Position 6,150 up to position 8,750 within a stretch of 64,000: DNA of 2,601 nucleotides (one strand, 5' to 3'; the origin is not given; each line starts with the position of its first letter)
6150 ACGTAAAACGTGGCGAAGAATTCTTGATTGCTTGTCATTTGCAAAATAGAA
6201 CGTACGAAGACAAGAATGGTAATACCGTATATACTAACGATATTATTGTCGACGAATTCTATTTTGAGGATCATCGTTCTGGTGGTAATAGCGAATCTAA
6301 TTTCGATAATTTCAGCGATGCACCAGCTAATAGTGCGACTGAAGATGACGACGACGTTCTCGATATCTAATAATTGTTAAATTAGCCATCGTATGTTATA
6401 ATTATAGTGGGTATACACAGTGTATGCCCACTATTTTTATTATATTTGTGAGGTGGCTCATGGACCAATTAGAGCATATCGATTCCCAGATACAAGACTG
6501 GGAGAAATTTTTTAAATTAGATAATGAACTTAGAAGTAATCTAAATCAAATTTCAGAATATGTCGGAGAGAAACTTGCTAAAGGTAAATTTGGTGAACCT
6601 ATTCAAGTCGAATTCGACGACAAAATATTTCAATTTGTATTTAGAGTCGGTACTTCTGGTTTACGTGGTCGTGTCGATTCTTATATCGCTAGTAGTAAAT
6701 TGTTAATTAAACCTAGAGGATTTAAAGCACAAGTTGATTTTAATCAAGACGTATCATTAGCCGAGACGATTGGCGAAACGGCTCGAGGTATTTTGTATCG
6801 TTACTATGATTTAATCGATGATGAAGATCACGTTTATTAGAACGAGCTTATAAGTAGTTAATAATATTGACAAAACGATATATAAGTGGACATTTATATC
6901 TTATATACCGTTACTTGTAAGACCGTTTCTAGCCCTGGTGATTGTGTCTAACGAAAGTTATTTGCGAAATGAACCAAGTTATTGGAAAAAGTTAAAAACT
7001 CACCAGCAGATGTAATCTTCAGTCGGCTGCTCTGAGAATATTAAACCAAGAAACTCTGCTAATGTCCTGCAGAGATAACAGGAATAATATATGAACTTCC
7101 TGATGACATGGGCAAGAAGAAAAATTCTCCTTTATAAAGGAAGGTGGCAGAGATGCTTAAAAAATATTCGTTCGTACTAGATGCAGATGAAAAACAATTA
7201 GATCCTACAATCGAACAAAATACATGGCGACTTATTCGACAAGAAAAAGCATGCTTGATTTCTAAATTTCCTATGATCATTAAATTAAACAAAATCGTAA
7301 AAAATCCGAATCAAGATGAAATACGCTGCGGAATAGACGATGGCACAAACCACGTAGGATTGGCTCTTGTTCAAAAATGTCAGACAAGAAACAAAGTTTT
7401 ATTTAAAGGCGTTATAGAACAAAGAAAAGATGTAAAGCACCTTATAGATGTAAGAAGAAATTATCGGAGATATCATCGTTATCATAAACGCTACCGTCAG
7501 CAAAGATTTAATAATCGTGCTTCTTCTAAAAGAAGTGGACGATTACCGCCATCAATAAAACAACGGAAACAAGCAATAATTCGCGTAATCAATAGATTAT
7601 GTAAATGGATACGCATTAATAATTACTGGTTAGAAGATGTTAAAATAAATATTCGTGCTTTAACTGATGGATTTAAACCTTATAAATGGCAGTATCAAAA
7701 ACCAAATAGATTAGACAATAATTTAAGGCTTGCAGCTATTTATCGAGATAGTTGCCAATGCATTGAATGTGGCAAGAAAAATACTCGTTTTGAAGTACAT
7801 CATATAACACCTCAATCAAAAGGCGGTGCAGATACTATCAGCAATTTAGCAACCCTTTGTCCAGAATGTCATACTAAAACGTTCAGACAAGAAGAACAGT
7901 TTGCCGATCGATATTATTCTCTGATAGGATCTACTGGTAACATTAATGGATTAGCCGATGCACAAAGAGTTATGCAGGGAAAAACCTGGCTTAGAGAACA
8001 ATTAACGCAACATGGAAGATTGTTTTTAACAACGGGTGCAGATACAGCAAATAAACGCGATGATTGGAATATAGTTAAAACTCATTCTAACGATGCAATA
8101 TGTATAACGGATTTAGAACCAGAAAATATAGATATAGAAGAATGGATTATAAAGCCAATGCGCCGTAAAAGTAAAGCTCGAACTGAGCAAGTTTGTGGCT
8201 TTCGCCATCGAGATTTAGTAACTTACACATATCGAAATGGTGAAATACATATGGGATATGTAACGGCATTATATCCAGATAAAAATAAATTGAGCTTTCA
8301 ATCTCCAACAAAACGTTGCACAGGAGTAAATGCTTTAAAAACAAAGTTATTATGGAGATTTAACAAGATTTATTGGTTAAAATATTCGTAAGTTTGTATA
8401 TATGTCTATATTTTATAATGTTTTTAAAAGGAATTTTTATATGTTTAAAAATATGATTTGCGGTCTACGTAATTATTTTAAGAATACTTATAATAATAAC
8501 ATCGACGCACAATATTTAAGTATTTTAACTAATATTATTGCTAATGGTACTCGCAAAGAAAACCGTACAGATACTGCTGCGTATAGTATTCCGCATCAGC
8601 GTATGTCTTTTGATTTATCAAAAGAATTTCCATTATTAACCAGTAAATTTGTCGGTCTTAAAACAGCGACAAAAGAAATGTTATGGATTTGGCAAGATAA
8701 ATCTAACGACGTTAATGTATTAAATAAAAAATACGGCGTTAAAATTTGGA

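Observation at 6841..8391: Apparently intact IscB (OMEGA) nuclease with a ~310-nt upstream omega/HEARO-type RNA region, wedged between ssb and thyA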

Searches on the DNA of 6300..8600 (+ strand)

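Call 4: search_rna_families(source=window, start=6300, end=8600, threshold=evalue, max_evalue=10, show_alignments=3)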
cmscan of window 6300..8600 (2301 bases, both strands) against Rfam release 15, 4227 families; matches with E-value up to 10: 7.
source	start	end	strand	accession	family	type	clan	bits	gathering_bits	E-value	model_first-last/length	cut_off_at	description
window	6917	7127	+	RF02033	HEARO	Gene;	-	34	83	9.4e-05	1-211/211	no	HNH endonuclease-associated RNA and ORF (HEARO) RNA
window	6381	6452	+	RF03287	mir-5904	Gene; miRNA;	-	21.9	73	0.26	1-84/84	no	mir-5904 microRNA precursor family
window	6389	6449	+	RF03374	mir-2001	Gene; miRNA;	-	20.3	74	0.4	1-72/72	no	mir-2001 microRNA precursor family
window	6837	6932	+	RF03851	mir-1002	Gene; miRNA;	-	20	85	4.3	1-89/89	no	mir-1002 microRNA precursor family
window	6398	6439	+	RF03431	mir-4657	Gene; miRNA;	-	18.2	73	2.5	1-53/53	no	mir-4657 microRNA precursor family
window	6336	6445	+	RF00558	L20_leader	Cis-reg; leader;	-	17.8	58.7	2.9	1-127/127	no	Ribosomal protein L20 leader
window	6401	6474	-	RF02377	SurA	Gene; sRNA;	-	10.6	100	9.8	1-279/279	no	SurA sRNA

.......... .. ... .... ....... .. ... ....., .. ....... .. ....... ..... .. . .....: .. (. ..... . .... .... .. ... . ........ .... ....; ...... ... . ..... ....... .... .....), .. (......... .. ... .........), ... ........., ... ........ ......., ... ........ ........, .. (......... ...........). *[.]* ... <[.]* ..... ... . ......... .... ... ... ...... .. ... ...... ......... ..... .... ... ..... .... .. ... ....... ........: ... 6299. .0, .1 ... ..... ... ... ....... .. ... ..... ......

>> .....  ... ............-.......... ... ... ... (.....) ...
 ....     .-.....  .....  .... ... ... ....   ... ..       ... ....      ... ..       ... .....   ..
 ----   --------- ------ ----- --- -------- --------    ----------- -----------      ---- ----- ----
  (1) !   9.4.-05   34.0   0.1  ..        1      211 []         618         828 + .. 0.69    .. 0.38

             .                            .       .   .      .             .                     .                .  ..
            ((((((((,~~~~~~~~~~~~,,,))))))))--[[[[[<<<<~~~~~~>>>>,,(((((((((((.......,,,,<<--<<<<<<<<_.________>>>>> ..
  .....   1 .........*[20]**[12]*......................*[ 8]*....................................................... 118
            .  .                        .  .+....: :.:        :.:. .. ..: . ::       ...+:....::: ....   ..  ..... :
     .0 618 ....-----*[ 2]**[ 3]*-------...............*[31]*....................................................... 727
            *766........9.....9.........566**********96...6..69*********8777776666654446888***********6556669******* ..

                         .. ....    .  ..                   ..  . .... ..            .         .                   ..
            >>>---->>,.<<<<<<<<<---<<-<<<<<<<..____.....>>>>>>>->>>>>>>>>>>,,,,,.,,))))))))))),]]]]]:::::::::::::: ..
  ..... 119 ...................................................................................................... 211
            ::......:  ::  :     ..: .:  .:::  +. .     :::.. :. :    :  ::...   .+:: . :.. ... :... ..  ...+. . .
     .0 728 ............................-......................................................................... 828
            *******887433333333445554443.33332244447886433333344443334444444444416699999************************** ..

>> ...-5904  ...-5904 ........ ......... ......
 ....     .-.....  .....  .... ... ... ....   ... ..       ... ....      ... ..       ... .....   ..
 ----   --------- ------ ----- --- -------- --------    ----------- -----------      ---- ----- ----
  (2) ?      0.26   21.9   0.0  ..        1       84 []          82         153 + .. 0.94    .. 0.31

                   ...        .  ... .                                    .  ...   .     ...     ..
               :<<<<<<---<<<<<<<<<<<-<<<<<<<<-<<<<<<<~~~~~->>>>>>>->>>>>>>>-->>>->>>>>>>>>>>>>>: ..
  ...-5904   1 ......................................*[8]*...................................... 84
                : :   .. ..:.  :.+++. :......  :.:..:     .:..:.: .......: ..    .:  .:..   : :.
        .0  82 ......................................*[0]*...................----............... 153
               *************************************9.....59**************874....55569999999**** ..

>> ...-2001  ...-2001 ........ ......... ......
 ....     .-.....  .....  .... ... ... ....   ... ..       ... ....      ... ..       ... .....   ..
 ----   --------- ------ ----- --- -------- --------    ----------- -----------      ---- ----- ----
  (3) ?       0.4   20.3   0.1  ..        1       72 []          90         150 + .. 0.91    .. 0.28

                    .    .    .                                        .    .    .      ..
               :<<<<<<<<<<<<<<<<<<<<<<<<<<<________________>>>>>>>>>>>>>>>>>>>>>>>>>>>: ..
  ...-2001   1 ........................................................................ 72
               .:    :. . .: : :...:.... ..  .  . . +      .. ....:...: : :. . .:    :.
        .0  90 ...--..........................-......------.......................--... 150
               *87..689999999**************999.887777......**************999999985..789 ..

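Call 5: search_dna_similar(query=window:6400-8500:+, collection=phages, mode=near, max_rows=30)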
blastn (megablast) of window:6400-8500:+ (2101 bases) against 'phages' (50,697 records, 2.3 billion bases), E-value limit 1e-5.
No match.

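Call 16: search_rna_families(sources=[L001, L002, L003], threshold=evalue, max_evalue=0.1, show_alignments=0)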
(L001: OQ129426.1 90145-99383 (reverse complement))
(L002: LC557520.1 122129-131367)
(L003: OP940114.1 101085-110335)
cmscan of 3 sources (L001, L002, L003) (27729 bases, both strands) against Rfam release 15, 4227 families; matches with E-value up to 0.1: 4.
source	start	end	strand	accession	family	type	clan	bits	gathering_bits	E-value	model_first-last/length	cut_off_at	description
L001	8604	8836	+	RF00028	Intron_gpI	Intron;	-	89.7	50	5.5e-22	1-253/253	no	Group I catalytic intron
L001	3773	3982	+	RF02033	HEARO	Gene;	-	32.7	83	0.0024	1-211/211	no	HNH endonuclease-associated RNA and ORF (HEARO) RNA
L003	3745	3983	+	RF02033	HEARO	Gene;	-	32.5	83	0.0027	1-211/211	no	HNH endonuclease-associated RNA and ORF (HEARO) RNA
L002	3775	3983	+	RF02033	HEARO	Gene;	-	32.3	83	0.0029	1-211/211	no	HNH endonuclease-associated RNA and ORF (HEARO) RNA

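Call 20: search_dna_similar(query=L003:2800-6400:+, collection=phages, mode=near, max_rows=40, rows=spread)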
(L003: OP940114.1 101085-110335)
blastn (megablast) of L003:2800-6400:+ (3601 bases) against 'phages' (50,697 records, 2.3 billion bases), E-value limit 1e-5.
Records with a match: 57; places in all: 57; records where one place covers at least 80% of the query: 7.
Best place of each record, by identity: >=99% 1; 95-99% 6; 90-95% 45; 80-90% 3; 60-80% 2.
By first word of the organism name: Staphylococcus 56; Silviavirus 1.
By host as written in the record: Staphylococcus aureus 26; - 6; Staphylococcus carnosus TM300 5; Staphylococcus aureus (phage propagation strain 47) 4; Staphylococcus aureus ATCC 25923 2; Staphylococcus sp. 2; Staphylococcus aureus Newman 2; Staphylococcus aureus ATCC43300 1; and 9 more.
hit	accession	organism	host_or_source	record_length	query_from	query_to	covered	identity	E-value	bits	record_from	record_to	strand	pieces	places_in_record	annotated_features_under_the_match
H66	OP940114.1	Staphylococcus phage vB_SauM_VL10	Staphylococcus aureus ATCC43300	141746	1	3601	100%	100.0%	0e+0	6650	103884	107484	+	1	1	putative HNH endonuclease | hypothetical protein (x3) | ribonucleotide reductase of class Ia (aerobic), beta subunit | putative DNA primase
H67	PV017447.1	Staphylococcus phage CIFT_MFB_MRSA28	Staphylococcus aureus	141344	1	3601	100%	95.5%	0e+0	5733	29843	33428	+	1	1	hypothetical protein (x6) | HEARO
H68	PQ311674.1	Staphylococcus phage CIFT_MFB_MRSA12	Staphylococcus aureus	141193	1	3601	100%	95.5%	0e+0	5733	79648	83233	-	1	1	hypothetical protein (x3) | resolvase | ribonucleotide-diphosphate reductase beta subunit | primase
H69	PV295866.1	Staphylococcus phage CIFT_MFB_MRSA13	Staphylococcus aureus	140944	1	3601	100%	95.5%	0e+0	5733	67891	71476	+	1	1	hypothetical protein (x6) | HEARO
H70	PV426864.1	Staphylococcus phage CIFT_MFB_MRSA21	Staphylococcus aureus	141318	1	3601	100%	95.5%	0e+0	5733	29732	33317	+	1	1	hypothetical protein (x6) | HEARO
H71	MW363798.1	Staphylococcus phage LSA2308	Staphylococcus aureus ATCC 25923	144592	1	3601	58%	94.3%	0e+0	3177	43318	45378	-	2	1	hypothetical protein (x3) | ribonucleotide reductase of class Ia (aerobic), beta subunit | DNA primase / DNA helicase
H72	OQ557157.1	Staphylococcus phage vB_SauH_SPJ2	Staphylococcus aureus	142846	1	3601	58%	94.3%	0e+0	3177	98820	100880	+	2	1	hypothetical protein (x4) | DNA primase / DNA helicase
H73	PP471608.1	Staphylococcus phage LJLAME001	Staphylococcus sp.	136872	1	3601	58%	94.3%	0e+0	3177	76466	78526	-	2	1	RusA-like Holliday junction resolvase | ribonucleoside diphosphate reductase small subunit | hypothetical protein (x2) | DNA primase/helicase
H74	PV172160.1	Staphylococcus phage StAP1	Staphylococcus aureus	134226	1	3601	58%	94.3%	0e+0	3177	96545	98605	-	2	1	hypothetical protein (x5)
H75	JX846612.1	Staphylococcus phage vB_SauM_Remus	Staphylococcus aureus (phage ...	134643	1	3601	58%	94.1%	0e+0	3140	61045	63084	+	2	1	resolvase | ribonucleotide-diphosphate reductase beta subunit | hypothetical protein (x2) | primase | promoter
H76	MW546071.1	Staphylococcus phage PM56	-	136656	1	3601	58%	94.1%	0e+0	3140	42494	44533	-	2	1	resolvase | ribonucleotide-diphosphate reductase beta subunit | hypothetical protein (x2) | primase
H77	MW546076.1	Silviavirus remus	-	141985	1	3601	58%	94.1%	0e+0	3140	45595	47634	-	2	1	resolvase | ribonucleotide-diphosphate reductase beta subunit | hypothetical protein (x2) | primase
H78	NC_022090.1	Staphylococcus phage vB_SauM_Remus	Staphylococcus aureus (phage ...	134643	1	3601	58%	94.1%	0e+0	3140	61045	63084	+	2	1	RusA-like Holliday junction resolvase | ribonucleotide-diphosphate reductase beta subunit | hypothetical protein (x2) | DNA primase/helicase | promoter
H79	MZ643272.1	Staphylococcus phage vB_Sau-RP15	Staphylococcus aureus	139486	1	3601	58%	94.1%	0e+0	3135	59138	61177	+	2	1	hypothetical protein (x3) | ribonucleotide-diphosphate reductase beta subunit | DNA primase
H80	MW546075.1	Staphylococcus phage PM93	-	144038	1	3601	58%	94.1%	0e+0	3135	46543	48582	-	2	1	resolvase | ribonucleotide-diphosphate reductase beta subunit | hypothetical protein (x2) | primase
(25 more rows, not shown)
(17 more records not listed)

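Call 21: search_dna_similar(query=L001:2800-6400:+, collection=phages, mode=near, max_rows=40, rows=spread)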
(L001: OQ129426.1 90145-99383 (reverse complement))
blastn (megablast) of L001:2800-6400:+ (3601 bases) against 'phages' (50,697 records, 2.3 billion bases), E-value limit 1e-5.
Records with a match: 45; places in all: 48; records where one place covers at least 80% of the query: 1.
Best place of each record, by identity: >=99% 5; 95-99% 3; 80-90% 37.
By first word of the organism name: Staphylococcus 45.
By host as written in the record: Staphylococcus aureus 9; Staphylococcus carnosus TM300 9; Staphylococcus xylosus M1997-2/10 8; Staphylococcus sp. ATCC 25923 2; Staphylococcus aureus ATCC 25923 2; Staphylococcus xylosus I2595 2; Staphylococcus capitis 2; - 1; and 10 more.
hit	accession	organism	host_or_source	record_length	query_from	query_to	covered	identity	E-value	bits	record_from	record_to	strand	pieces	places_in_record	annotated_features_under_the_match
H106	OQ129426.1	Staphylococcus phage vB_SauM_JDF86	Staphylococcus aureus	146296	1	3601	100%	100.0%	0e+0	6650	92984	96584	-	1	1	hypothetical protein (x5)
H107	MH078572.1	Staphylococcus phage phiSA_BS1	Staphylococcus sp. ATCC 25923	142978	2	3601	57%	99.6%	0e+0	3753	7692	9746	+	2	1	hypothetical protein (x4) | major tail sheath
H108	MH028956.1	Staphylococcus phage phiSA_BS2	Staphylococcus aureus ATCC 25923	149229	2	3601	57%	99.6%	0e+0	3753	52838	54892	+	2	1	hypothetical protein (x4) | major tail sheath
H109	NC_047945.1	Staphylococcus phage phiSA_BS1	Staphylococcus sp. ATCC 25923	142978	2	3601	57%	99.6%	0e+0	3753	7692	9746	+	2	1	hypothetical protein (x3) | virion structural protein | tail sheath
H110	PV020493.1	Staphylococcus phage RSM-J51Sa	-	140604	2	3601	57%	97.1%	0e+0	3477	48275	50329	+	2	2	record has no annotation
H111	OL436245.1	Staphylococcus phage vB_SurM-PSU4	Staphylococcus ureilyticus ATCC 49330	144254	2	3601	57%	96.6%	0e+0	3411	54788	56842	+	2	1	hypothetical protein (x3) | capsid protein | major tail sheath protein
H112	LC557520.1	Staphylococcus phage vB_SsapH-Golestan101-M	Staphylococcus saprophyticus 101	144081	2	3601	57%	96.5%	0e+0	3393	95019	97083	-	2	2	hypothetical protein (x3) | capsid protein | major tail sheath protein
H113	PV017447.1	Staphylococcus phage CIFT_MFB_MRSA28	Staphylococcus aureus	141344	978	2277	36%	81.3%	0e+0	1042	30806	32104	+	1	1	hypothetical protein | HEARO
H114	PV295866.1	Staphylococcus phage CIFT_MFB_MRSA13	Staphylococcus aureus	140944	978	2277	36%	81.3%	0e+0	1042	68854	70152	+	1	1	hypothetical protein | HEARO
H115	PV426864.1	Staphylococcus phage CIFT_MFB_MRSA21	Staphylococcus aureus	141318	978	2277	36%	81.3%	0e+0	1042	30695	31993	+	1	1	hypothetical protein | HEARO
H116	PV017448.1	Staphylococcus phage CIFT_MFB_MRSA32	Staphylococcus aureus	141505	981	2277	36%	81.4%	0e+0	1042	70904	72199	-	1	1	HNH endonuclease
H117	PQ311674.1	Staphylococcus phage CIFT_MFB_MRSA12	Staphylococcus aureus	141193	981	2277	36%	81.4%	0e+0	1042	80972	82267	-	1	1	hypothetical protein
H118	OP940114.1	Staphylococcus phage vB_SauM_VL10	Staphylococcus aureus ATCC43300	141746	978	2274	36%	81.1%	0e+0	1020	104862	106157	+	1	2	putative HNH endonuclease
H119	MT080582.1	Staphylococcus phage vB_SauM_EW1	Staphylococcus carnosus TM300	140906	47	195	4%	86.0%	6e-36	159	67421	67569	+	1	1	record has no annotation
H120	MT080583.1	Staphylococcus phage vB_SauM_EW13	Staphylococcus carnosus TM300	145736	47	195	4%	86.0%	6e-36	159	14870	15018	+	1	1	record has no annotation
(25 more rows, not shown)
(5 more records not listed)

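Call 22: get_annotated_region(hit=H107, flank=500)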
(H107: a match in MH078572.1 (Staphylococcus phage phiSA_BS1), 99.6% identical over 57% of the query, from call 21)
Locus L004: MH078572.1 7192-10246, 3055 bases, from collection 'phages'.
description: Staphylococcus phage phiSA_BS1, complete genome.
organism: Staphylococcus phage phiSA_BS1 (NCBI taxid 2126734)
taxonomy: Viruses; Duplodnaviria; Heunggongvirae; Uroviricota; Caudoviricetes; Herelleviridae; Twortvirinae; Baoshanvirus; Baoshanvirus BS1
host: Staphylococcus sp. ATCC 25923; source: dairy farm; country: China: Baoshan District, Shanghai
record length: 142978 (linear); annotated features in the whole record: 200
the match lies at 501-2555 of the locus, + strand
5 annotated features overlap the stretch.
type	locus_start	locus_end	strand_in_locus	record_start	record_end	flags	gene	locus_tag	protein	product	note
CDS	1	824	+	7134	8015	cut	-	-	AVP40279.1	hypothetical protein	-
CDS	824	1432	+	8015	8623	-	-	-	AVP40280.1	hypothetical protein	-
CDS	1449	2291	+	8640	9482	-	-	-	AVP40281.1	hypothetical protein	-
CDS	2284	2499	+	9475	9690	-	-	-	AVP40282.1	hypothetical protein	-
CDS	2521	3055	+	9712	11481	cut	-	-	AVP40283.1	major tail sheath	-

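Call 23: get_annotated_region(hit=H75, flank=500)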
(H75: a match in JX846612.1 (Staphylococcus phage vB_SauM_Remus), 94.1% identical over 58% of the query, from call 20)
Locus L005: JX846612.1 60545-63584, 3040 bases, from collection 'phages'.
description: Staphylococcus phage vB_SauM_Remus, complete genome.
organism: Staphylococcus phage vB_SauM_Remus (NCBI taxid 1235659)
taxonomy: Viruses; Duplodnaviria; Heunggongvirae; Uroviricota; Caudoviricetes; Herelleviridae; Twortvirinae; Silviavirus; Silviavirus remus
host: Staphylococcus aureus (phage propagation strain 47); source: -; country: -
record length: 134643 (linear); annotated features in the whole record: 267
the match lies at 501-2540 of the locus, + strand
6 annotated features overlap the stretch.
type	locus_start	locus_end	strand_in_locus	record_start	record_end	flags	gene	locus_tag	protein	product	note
CDS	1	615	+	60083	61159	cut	-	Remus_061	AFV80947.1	primase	-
regulatory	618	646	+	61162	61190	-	-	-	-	promoter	discovered using MEME with manual verification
CDS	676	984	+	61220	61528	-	-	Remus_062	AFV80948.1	hypothetical protein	-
CDS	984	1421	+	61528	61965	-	-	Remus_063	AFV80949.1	hypothetical protein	-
CDS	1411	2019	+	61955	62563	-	-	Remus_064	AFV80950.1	resolvase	-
CDS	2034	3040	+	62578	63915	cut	-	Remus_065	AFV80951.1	ribonucleotide-diphosphate reductase beta subunit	-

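Call 28: search_dna_similar(query=L002:2800-6400:+, collection=phages, mode=near, max_rows=12)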
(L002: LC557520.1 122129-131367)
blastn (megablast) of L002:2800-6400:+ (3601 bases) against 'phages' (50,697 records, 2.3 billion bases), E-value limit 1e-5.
Records with a match: 16; places in all: 18; records where one place covers at least 80% of the query: 1.
Best place of each record, by identity: >=99% 1; 95-99% 1; 90-95% 6; 80-90% 7; 60-80% 1.
By first word of the organism name: Staphylococcus 16.
By host as written in the record: Staphylococcus aureus 7; Staphylococcus sp. ATCC 25923 2; Staphylococcus aureus ATCC 25923 2; Staphylococcus saprophyticus 101 1; Staphylococcus ureilyticus ATCC 49330 1; - 1; Staphylococcus aureus ATCC43300 1; Staphylococcus pseudintermedius 1.
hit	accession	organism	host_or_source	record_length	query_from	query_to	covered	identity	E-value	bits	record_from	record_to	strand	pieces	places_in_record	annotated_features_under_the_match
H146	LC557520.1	Staphylococcus phage vB_SsapH-Golestan101-M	Staphylococcus saprophyticus 101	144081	1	3601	100%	100.0%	0e+0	6650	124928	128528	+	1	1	HNH endonuclease | PhoH-related protein | ribonuclease H | hypothetical protein (x5)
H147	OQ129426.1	Staphylococcus phage vB_SauM_JDF86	Staphylococcus aureus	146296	934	2481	43%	91.8%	0e+0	2152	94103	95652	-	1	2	hypothetical protein (x2)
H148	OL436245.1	Staphylococcus phage vB_SurM-PSU4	Staphylococcus ureilyticus ATCC 49330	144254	1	3601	36%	95.3%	0e+0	2069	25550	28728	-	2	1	hypothetical protein (x6) | putative ATPase | ribonuclease H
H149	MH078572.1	Staphylococcus phage phiSA_BS1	Staphylococcus sp. ATCC 25923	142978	1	3601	36%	93.7%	0e+0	1944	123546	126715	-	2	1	hypothetical protein (x6) | putative ATPase | ribonuclease H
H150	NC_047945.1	Staphylococcus phage phiSA_BS1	Staphylococcus sp. ATCC 25923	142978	1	3601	36%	93.7%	0e+0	1944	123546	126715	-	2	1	hypothetical protein (x5) | PhoH-like phosphate starvation-inducible | Rnase H | virion structural protein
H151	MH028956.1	Staphylococcus phage phiSA_BS2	Staphylococcus aureus ATCC 25923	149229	1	3601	36%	93.6%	0e+0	1933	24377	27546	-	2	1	RNase and PhoH-family ATPase domain protein | ribonuclease H | hypothetical protein (x5) | similar to HNH endonuclease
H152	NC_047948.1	Staphylococcus phage phiSA_BS2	Staphylococcus aureus ATCC 25923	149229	1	3601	36%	93.6%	0e+0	1933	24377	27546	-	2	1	PhoH-like phosphate starvation-inducible | Rnase H | virion structural protein | hypothetical protein (x4) | similar to HNH endonuclease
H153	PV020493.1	Staphylococcus phage RSM-J51Sa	-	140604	1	3601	36%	93.6%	0e+0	1912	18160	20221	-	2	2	record has no annotation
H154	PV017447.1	Staphylococcus phage CIFT_MFB_MRSA28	Staphylococcus aureus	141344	979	2277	36%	83.7%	0e+0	1219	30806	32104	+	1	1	hypothetical protein | HEARO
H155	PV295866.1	Staphylococcus phage CIFT_MFB_MRSA13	Staphylococcus aureus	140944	979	2277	36%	83.7%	0e+0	1219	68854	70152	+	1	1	hypothetical protein | HEARO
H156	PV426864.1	Staphylococcus phage CIFT_MFB_MRSA21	Staphylococcus aureus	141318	979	2277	36%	83.7%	0e+0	1219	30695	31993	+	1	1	hypothetical protein | HEARO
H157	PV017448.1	Staphylococcus phage CIFT_MFB_MRSA32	Staphylococcus aureus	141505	982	2277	36%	83.8%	0e+0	1219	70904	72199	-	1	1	HNH endonuclease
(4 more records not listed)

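Call 30: get_annotated_region(hit=H153, flank=300)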
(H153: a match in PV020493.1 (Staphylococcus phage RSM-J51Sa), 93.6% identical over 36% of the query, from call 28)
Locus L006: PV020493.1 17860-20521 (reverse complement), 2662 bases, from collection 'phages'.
description: UNVERIFIED: Staphylococcus phage RSM-J51Sa contig_1, partial genome.
organism: Staphylococcus phage RSM-J51Sa (NCBI taxid 3401081)
taxonomy: Viruses; Duplodnaviria; Heunggongvirae; Uroviricota; Caudoviricetes; Herelleviridae; Twortvirinae; Baoshanvirus
host: -; source: -; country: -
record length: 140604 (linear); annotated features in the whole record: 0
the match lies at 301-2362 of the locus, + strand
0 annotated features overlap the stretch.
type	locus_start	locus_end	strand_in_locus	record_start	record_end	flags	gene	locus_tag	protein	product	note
